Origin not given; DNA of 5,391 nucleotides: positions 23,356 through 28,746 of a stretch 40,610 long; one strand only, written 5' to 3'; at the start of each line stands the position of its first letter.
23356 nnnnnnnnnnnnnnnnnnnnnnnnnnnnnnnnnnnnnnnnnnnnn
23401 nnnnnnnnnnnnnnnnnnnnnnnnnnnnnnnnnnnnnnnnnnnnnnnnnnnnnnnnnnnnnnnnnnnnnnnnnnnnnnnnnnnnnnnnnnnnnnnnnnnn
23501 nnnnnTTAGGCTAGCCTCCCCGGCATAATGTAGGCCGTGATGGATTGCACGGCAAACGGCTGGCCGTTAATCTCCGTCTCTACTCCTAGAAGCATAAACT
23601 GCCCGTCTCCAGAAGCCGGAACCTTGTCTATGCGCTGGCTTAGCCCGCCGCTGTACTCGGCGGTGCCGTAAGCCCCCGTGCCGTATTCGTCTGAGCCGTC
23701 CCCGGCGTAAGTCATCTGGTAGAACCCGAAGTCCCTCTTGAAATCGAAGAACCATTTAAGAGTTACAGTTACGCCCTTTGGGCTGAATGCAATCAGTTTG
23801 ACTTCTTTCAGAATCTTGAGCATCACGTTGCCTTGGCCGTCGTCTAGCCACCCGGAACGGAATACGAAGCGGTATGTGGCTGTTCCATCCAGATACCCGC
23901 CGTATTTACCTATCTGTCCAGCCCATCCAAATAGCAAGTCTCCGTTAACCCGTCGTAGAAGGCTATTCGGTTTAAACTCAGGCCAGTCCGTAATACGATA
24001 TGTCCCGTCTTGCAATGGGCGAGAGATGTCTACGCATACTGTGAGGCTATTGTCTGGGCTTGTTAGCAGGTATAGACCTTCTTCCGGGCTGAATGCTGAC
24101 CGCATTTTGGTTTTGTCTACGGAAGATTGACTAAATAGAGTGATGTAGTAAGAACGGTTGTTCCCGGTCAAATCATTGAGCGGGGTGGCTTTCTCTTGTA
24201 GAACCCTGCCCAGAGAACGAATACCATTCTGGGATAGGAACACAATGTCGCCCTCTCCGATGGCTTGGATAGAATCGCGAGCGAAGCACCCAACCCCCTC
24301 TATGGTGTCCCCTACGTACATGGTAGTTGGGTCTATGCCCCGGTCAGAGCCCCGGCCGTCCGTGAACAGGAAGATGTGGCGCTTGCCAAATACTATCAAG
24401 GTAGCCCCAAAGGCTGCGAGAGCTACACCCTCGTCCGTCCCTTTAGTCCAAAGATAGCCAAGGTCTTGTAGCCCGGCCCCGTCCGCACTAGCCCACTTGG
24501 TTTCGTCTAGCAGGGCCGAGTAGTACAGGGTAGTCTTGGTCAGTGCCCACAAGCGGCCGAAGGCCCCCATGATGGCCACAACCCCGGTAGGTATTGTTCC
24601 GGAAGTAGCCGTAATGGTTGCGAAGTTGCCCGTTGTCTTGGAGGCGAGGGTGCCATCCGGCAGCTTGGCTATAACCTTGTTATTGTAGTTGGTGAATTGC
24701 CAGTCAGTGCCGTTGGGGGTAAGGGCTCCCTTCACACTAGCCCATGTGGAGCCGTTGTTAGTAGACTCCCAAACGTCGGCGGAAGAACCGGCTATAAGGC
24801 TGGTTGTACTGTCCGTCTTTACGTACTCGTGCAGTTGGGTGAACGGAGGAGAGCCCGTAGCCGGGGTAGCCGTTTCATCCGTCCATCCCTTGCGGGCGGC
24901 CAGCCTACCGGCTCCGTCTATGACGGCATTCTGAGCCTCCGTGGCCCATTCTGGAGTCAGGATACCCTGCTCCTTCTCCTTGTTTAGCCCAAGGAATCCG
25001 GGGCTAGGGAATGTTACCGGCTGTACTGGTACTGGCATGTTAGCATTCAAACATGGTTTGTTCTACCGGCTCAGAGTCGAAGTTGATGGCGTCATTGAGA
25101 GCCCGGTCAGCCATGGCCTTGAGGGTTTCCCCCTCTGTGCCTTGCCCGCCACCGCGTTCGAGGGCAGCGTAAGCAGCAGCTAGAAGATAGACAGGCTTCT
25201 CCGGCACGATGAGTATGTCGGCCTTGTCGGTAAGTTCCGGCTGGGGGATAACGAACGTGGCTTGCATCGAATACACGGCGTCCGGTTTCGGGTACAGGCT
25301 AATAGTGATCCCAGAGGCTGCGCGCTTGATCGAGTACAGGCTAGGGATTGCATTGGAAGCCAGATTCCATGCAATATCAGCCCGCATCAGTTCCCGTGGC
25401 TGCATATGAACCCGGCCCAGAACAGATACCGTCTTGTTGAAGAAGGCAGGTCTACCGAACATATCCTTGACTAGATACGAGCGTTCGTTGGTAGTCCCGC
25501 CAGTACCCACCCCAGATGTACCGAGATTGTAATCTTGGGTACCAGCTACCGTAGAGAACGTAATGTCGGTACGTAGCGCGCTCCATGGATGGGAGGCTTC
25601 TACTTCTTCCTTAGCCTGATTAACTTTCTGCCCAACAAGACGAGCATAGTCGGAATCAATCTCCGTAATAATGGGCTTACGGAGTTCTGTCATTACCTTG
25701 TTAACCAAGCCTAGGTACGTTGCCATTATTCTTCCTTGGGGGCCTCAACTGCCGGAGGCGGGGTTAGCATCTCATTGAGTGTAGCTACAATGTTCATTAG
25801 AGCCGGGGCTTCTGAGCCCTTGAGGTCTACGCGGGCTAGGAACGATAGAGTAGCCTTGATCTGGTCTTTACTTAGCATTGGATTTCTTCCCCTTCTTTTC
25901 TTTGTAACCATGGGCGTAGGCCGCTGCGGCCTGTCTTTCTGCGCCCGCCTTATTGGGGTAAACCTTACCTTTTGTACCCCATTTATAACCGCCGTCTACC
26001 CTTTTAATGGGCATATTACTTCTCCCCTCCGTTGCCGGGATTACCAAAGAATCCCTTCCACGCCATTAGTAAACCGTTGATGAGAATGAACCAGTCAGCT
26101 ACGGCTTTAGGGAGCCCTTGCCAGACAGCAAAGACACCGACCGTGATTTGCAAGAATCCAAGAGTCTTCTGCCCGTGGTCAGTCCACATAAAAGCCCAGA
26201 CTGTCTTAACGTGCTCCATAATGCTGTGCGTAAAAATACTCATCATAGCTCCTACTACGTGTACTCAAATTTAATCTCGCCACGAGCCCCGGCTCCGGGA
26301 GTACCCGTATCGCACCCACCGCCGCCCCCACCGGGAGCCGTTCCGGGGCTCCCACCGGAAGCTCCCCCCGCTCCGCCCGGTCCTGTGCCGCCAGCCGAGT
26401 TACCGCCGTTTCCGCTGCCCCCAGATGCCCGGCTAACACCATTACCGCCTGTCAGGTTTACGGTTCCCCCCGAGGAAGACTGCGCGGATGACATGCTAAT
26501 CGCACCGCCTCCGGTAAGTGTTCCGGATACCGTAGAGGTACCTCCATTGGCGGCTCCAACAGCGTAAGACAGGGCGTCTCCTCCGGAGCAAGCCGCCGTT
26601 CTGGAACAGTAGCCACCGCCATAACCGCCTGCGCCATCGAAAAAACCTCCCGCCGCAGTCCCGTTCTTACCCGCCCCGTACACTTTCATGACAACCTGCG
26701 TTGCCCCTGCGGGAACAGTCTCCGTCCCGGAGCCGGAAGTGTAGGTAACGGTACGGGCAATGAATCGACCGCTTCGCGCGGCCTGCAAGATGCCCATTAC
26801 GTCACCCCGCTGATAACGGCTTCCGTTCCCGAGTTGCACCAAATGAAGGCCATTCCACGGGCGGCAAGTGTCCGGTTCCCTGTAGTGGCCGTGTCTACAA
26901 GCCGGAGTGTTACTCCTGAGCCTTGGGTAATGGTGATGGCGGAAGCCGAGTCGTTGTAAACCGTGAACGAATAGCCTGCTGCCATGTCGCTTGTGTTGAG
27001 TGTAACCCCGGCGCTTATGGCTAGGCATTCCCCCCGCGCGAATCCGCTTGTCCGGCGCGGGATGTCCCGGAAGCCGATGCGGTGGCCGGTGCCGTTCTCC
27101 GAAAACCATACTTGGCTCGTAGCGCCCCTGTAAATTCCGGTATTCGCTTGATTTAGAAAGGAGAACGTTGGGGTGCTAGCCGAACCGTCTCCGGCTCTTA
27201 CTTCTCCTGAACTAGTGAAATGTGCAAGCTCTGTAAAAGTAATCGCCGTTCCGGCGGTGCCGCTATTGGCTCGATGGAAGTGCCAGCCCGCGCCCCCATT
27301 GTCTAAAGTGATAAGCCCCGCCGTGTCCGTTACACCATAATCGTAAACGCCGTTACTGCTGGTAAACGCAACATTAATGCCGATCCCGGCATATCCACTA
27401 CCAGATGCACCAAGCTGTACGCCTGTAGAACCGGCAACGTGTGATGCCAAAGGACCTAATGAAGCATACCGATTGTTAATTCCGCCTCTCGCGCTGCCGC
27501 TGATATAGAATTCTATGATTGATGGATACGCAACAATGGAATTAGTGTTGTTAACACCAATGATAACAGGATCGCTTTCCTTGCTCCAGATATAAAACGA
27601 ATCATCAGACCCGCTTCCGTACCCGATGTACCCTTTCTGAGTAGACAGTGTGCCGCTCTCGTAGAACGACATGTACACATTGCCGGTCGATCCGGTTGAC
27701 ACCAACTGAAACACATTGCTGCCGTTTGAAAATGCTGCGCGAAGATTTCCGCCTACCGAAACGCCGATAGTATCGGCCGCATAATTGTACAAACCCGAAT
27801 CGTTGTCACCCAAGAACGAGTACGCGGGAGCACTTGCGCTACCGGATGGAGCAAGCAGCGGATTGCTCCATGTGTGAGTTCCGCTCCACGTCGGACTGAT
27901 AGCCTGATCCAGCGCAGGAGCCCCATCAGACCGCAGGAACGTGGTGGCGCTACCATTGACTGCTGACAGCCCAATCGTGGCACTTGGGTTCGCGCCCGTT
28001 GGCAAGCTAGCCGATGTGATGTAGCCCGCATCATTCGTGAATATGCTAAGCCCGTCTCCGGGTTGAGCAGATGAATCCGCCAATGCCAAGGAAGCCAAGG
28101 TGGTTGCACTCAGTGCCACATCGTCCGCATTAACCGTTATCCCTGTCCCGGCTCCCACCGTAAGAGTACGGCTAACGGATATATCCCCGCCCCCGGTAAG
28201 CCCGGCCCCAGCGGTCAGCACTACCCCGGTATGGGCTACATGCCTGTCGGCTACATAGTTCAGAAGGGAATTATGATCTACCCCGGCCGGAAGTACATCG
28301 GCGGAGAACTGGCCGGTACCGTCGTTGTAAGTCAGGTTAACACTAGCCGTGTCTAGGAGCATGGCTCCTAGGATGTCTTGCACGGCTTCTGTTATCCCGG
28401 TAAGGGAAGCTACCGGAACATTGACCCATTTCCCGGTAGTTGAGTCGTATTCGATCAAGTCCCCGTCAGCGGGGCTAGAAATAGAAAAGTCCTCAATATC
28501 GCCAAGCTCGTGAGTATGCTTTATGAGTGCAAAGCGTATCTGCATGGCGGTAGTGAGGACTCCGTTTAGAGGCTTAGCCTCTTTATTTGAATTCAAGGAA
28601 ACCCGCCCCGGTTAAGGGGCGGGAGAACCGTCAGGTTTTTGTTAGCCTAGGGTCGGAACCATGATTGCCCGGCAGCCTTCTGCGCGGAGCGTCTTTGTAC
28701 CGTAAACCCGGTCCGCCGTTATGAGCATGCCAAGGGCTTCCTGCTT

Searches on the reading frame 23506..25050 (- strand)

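Call 13: search_protein_families(library=phrogs, proteins=[window:23506-25050:-])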
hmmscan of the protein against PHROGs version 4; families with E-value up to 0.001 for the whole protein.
window:23506-25050:- (514 aa): 2 families
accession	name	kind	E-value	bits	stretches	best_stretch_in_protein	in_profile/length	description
phrog_5107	-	lysis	1.5e-17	64.2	1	74-511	110-530/533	amidase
phrog_511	-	head and packaging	0.00014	21.4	1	160-279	568-670/862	internal virion protein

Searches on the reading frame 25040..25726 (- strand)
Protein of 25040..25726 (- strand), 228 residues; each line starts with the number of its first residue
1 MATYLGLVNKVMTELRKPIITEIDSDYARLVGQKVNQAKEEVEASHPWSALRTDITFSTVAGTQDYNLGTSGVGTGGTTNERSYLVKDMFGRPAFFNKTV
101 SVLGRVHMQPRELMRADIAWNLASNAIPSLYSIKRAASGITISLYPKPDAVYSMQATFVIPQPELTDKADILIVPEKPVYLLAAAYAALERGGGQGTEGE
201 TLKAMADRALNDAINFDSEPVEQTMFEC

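Call 69: search_protein_families(library=pfam, proteins=[window:25040-25726:-], max_evalue=0.001)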
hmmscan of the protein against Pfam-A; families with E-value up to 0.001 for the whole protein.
window:25040-25726:- (228 aa): 1 family
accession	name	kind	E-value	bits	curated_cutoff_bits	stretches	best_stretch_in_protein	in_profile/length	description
PF24175.2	SU10_adaptor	-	3e-12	47.8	27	1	3-213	2-181/194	SU10 adaptor protein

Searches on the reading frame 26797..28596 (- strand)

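Call 13: search_protein_families(library=phrogs, proteins=[window:26797-28596:-])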
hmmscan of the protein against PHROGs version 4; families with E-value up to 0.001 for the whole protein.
window:26797-28596:- (599 aa): 1 family
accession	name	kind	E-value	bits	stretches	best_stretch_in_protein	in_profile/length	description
phrog_14100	-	unknown function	5.9e-07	29.7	1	233-289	41-97/485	-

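Call 19: search_protein_families(library=pfam, proteins=[window:26797-28596:-], max_evalue=0.01)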
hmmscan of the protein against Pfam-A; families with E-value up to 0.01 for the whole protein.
window:26797-28596:- (599 aa): 0 families
